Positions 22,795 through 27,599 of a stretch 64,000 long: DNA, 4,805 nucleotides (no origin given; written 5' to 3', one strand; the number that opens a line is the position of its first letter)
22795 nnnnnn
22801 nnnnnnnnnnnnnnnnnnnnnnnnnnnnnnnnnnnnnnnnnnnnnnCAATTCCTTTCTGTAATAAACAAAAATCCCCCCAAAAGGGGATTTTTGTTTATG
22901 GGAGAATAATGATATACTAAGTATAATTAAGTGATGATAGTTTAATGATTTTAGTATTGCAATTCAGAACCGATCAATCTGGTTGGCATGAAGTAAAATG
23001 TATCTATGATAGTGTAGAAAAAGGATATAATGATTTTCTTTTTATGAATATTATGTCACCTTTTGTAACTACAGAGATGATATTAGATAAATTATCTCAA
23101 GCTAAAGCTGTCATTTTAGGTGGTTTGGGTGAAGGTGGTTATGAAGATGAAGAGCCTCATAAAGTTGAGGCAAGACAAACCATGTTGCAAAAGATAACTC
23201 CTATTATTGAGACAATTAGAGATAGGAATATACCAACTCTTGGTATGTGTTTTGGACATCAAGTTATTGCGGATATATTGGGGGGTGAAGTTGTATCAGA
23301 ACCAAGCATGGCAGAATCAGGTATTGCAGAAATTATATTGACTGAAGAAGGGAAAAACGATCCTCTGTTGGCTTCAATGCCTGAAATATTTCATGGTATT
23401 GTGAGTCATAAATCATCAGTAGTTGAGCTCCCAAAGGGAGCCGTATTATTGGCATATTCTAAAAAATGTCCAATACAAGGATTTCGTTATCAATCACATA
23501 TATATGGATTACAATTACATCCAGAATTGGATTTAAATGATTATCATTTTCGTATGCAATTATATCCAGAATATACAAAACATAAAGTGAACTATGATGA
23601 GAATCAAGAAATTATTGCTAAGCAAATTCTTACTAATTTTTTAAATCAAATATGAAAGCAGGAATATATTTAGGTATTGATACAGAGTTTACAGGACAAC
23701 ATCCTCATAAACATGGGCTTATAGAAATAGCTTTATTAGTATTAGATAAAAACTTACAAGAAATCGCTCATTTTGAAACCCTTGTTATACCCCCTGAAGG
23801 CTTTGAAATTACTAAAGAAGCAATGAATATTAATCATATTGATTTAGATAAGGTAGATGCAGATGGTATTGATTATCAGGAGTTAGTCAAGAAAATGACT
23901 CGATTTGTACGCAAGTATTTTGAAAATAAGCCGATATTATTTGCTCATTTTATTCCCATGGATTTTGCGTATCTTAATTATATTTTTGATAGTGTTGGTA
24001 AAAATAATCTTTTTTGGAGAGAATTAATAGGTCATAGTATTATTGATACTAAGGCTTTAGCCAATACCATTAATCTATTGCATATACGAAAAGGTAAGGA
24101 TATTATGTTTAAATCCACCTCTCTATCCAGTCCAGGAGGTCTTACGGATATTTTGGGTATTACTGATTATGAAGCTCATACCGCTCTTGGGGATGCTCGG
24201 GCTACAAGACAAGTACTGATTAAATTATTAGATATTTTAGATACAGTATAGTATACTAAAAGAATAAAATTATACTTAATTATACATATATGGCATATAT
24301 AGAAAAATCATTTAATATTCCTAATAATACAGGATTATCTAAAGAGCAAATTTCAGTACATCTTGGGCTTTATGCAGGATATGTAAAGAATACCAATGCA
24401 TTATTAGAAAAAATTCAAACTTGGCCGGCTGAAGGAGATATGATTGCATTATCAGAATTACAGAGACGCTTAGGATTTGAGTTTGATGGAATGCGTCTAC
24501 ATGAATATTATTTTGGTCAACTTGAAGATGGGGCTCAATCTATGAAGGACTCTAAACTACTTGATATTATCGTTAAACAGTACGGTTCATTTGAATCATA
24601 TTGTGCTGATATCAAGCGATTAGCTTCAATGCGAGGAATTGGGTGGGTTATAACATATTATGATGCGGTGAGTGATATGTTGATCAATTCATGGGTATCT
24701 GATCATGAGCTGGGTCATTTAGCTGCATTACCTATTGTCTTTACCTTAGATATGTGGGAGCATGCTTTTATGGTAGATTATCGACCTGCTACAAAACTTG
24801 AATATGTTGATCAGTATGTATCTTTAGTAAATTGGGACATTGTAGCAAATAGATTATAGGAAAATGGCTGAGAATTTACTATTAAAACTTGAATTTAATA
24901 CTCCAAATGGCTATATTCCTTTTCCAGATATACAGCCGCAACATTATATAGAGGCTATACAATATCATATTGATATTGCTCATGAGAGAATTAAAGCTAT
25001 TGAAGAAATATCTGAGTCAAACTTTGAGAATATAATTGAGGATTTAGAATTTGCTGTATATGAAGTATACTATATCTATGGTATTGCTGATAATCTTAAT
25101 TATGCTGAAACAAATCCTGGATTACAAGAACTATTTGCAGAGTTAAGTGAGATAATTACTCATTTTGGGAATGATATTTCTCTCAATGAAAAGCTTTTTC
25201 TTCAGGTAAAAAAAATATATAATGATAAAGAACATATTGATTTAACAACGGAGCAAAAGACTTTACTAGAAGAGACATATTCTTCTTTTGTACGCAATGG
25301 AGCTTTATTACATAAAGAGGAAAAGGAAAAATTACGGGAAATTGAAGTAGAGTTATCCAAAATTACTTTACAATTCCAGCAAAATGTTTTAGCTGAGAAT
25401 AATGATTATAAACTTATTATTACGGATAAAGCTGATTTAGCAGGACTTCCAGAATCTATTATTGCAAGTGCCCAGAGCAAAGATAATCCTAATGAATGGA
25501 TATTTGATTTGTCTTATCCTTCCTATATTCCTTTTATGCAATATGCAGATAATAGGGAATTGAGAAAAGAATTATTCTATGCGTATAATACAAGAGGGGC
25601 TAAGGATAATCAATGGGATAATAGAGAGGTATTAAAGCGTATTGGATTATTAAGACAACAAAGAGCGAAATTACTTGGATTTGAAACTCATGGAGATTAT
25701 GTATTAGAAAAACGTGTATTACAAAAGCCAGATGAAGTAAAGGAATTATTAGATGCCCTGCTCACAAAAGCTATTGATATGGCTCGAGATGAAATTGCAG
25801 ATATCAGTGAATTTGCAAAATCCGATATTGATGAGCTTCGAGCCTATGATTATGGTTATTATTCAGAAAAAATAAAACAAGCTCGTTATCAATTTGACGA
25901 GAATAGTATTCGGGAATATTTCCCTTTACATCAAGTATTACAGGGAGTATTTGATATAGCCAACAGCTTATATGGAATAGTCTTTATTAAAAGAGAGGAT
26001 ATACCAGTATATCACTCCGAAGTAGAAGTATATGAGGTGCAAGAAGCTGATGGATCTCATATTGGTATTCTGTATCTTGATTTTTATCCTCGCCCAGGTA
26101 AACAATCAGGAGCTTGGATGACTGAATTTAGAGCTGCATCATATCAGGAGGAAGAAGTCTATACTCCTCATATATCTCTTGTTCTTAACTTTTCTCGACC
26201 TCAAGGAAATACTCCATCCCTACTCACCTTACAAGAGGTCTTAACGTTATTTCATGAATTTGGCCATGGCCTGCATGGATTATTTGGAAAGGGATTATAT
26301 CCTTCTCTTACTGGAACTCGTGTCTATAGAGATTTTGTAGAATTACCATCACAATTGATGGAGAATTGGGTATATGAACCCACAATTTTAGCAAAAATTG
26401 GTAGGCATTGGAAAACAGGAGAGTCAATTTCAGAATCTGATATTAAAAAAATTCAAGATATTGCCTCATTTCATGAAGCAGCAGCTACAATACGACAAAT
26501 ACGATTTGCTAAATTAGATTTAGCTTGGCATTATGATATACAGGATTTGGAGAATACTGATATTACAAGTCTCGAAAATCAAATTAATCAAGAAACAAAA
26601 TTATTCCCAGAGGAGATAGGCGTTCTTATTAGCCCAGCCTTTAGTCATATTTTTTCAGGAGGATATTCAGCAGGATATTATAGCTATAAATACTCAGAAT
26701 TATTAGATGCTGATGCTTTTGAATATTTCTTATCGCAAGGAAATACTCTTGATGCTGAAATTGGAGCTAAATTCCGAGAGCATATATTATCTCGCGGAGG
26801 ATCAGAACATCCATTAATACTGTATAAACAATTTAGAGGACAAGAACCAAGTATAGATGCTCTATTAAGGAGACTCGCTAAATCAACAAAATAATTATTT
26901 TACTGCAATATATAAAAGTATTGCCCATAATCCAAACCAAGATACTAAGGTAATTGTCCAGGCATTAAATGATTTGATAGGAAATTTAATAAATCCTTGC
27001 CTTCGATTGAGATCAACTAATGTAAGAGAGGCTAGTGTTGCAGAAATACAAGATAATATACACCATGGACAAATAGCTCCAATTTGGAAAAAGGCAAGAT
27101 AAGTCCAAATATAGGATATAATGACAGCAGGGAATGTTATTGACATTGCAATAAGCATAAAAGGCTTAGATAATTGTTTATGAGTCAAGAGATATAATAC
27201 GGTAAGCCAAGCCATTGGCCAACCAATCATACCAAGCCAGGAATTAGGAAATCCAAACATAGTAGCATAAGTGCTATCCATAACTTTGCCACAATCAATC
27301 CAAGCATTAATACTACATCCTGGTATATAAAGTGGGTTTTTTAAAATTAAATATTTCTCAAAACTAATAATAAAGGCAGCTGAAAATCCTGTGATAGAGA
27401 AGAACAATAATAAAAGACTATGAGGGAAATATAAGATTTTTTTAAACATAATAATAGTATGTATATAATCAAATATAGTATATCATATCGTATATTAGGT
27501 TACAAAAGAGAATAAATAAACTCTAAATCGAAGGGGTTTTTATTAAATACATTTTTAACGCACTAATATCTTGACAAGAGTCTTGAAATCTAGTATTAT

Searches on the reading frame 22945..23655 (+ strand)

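Call 62: search_protein_families(library=pfam, proteins=[window:22945-23655:+], max_evalue=0.0001)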
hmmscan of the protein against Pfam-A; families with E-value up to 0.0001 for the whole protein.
window:22945-23655:+ (236 aa): 2 families
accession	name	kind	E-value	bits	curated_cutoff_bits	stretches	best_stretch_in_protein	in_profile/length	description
PF00117.34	GATase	-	5.8e-17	62.4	22.8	1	81-198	58-176/190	Glutamine amidotransferase class-I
PF07722.19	Peptidase_C26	-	4.3e-05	23.8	20.5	0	85-194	95-219/219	Peptidase C26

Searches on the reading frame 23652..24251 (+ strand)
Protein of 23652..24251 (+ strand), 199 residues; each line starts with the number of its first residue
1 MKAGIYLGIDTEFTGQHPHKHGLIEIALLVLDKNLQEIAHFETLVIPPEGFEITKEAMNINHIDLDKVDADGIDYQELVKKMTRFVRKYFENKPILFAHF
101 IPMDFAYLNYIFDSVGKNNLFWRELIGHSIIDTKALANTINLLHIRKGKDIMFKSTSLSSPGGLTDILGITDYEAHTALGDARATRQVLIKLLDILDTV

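Call 62: search_protein_families(library=pfam, proteins=[window:23652-24251:+], max_evalue=0.0001)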
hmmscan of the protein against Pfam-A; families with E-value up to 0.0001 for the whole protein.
window:23652-24251:+ (199 aa): 1 family
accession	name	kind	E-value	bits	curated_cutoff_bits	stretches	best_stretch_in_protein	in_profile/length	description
PF00929.31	RNase_T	-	2.5e-12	48.1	24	1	8-188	2-163/164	Exonuclease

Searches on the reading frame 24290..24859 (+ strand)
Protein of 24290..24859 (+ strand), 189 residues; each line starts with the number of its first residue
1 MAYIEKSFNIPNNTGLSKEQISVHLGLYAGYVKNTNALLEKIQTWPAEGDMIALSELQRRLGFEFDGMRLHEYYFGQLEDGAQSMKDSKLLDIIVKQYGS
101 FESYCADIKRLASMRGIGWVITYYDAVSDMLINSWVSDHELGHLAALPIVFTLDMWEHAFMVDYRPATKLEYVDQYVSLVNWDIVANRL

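Call 62: search_protein_families(library=pfam, proteins=[window:24290-24859:+], max_evalue=0.0001)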
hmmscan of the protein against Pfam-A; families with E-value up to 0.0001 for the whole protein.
window:24290-24859:+ (189 aa): 2 families
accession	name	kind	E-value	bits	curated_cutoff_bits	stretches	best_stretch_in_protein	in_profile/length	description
PF02777.23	Sod_Fe_C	-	4.9e-18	65.5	20.9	1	88-188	3-102/102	Iron/manganese superoxide dismutases, C-terminal domain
PF00081.27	Sod_Fe_N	-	1.1e-05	26.3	27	1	16-78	18-81/82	Iron/manganese superoxide dismutases, alpha-hairpin domain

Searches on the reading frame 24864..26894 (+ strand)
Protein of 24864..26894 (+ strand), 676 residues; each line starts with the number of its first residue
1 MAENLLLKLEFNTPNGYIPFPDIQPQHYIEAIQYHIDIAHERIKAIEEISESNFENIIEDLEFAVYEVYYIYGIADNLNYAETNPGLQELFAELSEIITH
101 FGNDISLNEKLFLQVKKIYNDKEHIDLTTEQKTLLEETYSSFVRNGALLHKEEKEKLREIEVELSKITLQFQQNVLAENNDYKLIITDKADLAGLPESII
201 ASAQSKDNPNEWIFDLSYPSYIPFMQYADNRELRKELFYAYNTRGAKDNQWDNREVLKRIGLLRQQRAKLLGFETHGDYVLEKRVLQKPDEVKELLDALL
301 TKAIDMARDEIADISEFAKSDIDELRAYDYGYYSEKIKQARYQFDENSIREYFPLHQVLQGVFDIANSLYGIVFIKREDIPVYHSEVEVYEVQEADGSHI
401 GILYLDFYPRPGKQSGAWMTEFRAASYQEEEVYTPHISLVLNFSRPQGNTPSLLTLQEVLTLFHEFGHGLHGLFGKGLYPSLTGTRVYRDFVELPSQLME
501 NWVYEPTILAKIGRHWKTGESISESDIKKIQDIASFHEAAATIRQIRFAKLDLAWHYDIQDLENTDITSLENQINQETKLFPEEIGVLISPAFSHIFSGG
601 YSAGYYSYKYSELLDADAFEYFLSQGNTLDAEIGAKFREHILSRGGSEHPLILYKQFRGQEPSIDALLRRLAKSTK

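Call 62: search_protein_families(library=pfam, proteins=[window:24864-26894:+], max_evalue=0.0001)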
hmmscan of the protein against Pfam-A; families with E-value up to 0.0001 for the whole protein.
window:24864-26894:+ (676 aa): 1 family
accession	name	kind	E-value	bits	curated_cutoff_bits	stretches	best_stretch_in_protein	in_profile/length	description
PF01432.26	Peptidase_M3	-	1.9e-131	440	27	1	224-671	1-455/457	Peptidase family M3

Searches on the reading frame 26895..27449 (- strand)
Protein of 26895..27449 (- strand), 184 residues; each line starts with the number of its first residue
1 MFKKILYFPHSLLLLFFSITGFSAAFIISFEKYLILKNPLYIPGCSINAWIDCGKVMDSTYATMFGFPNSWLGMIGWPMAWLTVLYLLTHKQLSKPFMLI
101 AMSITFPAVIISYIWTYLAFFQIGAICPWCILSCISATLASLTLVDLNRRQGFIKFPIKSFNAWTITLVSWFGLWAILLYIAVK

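Call 62: search_protein_families(library=pfam, proteins=[window:26895-27449:-], max_evalue=0.0001)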
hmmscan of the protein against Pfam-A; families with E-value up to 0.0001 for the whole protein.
window:26895-27449:- (184 aa): 1 family
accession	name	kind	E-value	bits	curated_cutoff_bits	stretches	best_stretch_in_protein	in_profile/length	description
PF07884.19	VKOR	-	3.7e-25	89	27.5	1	13-139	2-128/134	Vitamin K epoxide reductase family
